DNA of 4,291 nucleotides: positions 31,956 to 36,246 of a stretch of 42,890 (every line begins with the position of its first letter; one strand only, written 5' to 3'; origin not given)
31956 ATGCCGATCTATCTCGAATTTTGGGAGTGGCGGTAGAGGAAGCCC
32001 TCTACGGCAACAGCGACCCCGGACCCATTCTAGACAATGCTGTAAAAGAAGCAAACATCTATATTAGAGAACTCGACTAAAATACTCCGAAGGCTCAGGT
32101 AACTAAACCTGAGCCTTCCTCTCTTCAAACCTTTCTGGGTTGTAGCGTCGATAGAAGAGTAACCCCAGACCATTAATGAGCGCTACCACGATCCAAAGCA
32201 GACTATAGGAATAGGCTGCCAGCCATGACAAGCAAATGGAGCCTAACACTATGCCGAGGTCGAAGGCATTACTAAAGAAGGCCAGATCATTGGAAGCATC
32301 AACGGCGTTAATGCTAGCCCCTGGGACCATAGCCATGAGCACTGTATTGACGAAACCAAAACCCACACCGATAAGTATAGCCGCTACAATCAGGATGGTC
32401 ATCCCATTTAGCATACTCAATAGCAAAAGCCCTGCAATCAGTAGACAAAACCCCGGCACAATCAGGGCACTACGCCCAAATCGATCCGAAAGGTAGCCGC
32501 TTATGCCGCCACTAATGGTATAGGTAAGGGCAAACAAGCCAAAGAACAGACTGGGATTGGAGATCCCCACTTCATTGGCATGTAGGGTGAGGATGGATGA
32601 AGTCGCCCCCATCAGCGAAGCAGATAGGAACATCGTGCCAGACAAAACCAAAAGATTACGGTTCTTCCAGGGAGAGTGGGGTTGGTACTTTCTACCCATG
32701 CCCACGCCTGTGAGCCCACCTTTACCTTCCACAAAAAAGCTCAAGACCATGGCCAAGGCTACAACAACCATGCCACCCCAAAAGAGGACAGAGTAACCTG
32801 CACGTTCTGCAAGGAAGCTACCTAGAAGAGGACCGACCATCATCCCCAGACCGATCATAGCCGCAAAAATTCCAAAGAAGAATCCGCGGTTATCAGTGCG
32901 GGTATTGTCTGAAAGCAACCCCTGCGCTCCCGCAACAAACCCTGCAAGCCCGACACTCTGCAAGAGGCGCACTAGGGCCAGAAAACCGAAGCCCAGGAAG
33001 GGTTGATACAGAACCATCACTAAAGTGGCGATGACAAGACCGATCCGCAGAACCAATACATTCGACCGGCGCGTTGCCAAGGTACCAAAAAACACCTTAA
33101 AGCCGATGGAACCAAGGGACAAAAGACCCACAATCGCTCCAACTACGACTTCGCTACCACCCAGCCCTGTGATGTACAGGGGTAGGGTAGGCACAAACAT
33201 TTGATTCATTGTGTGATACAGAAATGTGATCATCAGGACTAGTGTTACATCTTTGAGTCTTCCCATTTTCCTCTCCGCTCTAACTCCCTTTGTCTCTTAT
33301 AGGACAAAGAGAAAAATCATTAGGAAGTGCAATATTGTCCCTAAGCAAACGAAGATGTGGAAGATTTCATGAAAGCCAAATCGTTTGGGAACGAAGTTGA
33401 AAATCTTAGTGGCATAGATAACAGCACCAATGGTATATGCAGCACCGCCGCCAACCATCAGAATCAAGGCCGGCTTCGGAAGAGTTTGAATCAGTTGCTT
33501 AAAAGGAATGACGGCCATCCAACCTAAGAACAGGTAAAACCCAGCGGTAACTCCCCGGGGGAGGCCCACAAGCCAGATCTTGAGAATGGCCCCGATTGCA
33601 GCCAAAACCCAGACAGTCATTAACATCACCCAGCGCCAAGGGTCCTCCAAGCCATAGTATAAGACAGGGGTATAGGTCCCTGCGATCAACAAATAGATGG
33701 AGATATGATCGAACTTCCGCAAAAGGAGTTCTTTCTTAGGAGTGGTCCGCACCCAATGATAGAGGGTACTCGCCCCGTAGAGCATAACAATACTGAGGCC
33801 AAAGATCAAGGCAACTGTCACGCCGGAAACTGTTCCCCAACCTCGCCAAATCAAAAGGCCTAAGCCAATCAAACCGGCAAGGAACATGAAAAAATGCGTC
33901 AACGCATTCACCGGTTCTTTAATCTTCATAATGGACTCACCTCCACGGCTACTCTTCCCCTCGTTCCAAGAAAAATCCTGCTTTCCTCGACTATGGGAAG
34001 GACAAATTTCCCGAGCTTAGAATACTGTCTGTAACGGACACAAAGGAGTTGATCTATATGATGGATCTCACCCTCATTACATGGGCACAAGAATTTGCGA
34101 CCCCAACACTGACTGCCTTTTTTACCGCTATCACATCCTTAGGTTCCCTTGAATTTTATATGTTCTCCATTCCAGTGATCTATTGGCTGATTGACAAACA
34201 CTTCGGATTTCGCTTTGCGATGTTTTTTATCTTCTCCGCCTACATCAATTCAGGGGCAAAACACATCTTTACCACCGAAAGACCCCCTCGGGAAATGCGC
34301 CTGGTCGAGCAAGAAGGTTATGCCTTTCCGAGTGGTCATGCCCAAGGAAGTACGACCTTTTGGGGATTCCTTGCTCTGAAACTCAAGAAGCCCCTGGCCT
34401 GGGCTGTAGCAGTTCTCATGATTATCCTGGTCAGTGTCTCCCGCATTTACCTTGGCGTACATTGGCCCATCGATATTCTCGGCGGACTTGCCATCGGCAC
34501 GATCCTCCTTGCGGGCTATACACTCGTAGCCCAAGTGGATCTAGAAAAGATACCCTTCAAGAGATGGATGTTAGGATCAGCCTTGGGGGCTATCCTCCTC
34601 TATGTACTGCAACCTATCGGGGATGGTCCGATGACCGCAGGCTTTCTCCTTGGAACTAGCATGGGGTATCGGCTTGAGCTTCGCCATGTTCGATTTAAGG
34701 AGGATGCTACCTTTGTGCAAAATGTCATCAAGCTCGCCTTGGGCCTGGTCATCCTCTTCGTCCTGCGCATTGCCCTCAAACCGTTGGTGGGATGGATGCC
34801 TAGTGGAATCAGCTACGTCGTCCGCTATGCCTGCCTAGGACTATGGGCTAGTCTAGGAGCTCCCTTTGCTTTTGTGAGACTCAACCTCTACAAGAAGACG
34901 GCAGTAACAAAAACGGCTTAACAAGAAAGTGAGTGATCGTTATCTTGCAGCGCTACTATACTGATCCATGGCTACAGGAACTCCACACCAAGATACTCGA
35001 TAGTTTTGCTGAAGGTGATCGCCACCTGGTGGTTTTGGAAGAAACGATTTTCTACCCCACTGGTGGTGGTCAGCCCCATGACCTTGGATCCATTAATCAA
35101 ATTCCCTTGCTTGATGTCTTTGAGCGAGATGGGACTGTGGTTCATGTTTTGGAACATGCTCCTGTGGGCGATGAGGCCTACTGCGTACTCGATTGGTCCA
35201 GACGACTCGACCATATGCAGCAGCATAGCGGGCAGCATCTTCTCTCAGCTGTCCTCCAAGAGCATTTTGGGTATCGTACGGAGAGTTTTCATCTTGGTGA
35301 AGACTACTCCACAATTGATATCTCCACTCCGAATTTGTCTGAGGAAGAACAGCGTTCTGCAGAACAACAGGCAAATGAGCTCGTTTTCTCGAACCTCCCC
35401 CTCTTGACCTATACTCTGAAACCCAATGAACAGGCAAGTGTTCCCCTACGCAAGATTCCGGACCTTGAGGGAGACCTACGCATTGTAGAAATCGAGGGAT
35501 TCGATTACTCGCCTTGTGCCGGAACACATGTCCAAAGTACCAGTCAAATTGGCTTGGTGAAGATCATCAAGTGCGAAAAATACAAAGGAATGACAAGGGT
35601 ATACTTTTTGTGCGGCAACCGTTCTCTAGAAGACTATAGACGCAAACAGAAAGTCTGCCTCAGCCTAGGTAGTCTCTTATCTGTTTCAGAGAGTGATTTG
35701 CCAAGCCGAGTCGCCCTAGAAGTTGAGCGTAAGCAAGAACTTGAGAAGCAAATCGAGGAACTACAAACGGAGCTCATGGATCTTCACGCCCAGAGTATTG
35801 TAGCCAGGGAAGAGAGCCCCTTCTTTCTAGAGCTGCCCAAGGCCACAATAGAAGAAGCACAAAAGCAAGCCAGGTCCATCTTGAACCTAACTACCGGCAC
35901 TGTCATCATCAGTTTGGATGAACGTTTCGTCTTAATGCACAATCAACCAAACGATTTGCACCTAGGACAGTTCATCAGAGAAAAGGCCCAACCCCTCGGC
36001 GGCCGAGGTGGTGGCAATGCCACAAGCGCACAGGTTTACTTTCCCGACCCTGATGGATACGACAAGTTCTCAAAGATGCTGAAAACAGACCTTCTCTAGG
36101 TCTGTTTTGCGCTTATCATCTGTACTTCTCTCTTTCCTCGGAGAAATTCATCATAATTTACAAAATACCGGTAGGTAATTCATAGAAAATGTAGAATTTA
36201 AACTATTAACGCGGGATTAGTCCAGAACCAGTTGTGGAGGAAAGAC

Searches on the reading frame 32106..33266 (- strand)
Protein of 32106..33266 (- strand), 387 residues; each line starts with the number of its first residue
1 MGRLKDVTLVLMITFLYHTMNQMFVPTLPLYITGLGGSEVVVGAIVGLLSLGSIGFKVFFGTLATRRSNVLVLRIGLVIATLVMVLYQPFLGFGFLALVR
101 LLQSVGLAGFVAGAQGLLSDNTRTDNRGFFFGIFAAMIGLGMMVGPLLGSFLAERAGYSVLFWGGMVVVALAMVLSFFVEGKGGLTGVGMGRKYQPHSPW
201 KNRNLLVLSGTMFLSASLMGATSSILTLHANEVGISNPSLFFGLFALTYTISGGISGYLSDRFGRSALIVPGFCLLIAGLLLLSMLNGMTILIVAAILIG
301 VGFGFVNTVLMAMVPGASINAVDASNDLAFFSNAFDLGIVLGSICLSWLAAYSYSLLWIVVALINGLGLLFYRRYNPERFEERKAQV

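Call 5: search_protein_families(library=pfam, proteins=[window:32106-33266:-])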
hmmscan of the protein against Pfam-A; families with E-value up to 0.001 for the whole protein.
window:32106-33266:- (387 aa): 2 families
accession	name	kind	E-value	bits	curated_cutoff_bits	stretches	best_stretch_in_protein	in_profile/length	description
PF07690.21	MFS_1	-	1.9e-39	136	33.4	2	11-229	2-228/347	Major Facilitator Superfamily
PF06779.20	MFS_4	-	2.1e-07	31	26.3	1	52-357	44-346/364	Uncharacterised MFS-type transporter YbfB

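Call 56: search_protein_families(library=ncbifam, proteins=[window:32106-33266:-], max_evalue=0.00001)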
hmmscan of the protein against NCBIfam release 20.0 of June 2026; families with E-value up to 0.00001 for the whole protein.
window:32106-33266:- (387 aa): 10 families
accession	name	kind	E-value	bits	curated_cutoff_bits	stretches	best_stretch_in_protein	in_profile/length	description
TIGR00880.1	2_A_01_02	superfamily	2.5e-17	63.3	131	2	51-179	9-137/141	multidrug resistance protein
NF047574.1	opine_export_Sa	equivalog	5.7e-12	45.4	235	1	11-367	12-379/388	staphylopine family metallophore export MFS transporter CntE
NF012174.0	tet_MFS_A_B_C_D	equivalog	9.5e-10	37.8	475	0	6-179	3-177/382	Tet(A)/Tet(B)/Tet(C) family tetracycline efflux MFS transporter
TIGR00895.1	2A0115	subfamily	2.1e-08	33.5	418.55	0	40-179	52-192/398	aromatic acid/H+ symport family MFS transporter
NF012193.0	tet_MFS_A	exception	8.1e-08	31.6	840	0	26-162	25-163/394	tetracycline efflux MFS transporter Tet(A)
NF053757.1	BclibactTpBcbE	equivalog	9.1e-08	31.4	600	1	232-369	31-175/394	bacillibactin exporter BcbE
NF012190.1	tet_MFS_B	exception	3.6e-07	29.5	850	1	9-182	7-183/400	tetracycline efflux MFS transporter Tet(B)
NF012191.0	tet_MFS_C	exception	7.7e-07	28.4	850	0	202-371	4-176/396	tetracycline efflux MFS transporter Tet(C)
NF008650.1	PRK11646.1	equivalog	3.1e-06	26.5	469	0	243-365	53-174/400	multidrug efflux MFS transporter MdtH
NF008654.0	PRK11652.1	equivalog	5.9e-06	25.4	479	0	243-306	51-114/397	multidrug efflux MFS transporter EmrD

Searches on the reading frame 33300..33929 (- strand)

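Call 5: search_protein_families(library=pfam, proteins=[window:33300-33929:-])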
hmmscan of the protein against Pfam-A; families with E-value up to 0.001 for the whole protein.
window:33300-33929:- (210 aa): 1 family
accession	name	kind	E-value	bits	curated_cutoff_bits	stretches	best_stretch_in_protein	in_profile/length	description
PF03006.26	HlyIII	-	1e-46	159.9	26.2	1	3-202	4-224/224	Haemolysin-III related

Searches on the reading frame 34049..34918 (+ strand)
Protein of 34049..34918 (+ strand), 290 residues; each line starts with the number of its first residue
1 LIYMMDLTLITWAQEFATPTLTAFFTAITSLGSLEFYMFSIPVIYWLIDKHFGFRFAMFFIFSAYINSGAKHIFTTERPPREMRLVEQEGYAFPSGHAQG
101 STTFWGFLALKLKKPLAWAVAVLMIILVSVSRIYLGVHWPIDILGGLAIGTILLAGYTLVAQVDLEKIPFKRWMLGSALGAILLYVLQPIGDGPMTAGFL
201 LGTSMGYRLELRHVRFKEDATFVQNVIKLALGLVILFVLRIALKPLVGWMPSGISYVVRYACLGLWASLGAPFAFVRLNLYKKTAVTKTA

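Call 5: search_protein_families(library=pfam, proteins=[window:34049-34918:+])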
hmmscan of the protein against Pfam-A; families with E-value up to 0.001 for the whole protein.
window:34049-34918:+ (290 aa): 2 families
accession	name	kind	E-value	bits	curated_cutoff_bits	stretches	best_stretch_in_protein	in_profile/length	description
PF01569.27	PAP2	-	7.6e-19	68.2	27.2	1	56-160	5-124/130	PAP2 superfamily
PF14378.12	PAP2_3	-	2.4e-09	37.7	27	1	13-154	54-188/190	PAP2 superfamily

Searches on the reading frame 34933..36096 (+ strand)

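Call 5: search_protein_families(library=pfam, proteins=[window:34933-36096:+])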
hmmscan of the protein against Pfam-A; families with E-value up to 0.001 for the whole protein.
window:34933-36096:+ (388 aa): 3 families
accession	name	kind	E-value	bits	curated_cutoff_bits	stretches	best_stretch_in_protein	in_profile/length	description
PF07973.19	tRNA_SAD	-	1.3e-13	51.2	24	1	182-224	1-44/44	Threonyl and Alanyl tRNA synthetase second additional domain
PF01411.24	tRNA-synt_2c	-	7.4e-07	28.5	30.3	1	20-88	474-550/552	tRNA synthetases class II (A)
PF02272.25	DHHA1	-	0.00018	22.4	25.9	1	338-384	51-97/102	DHHA1 domain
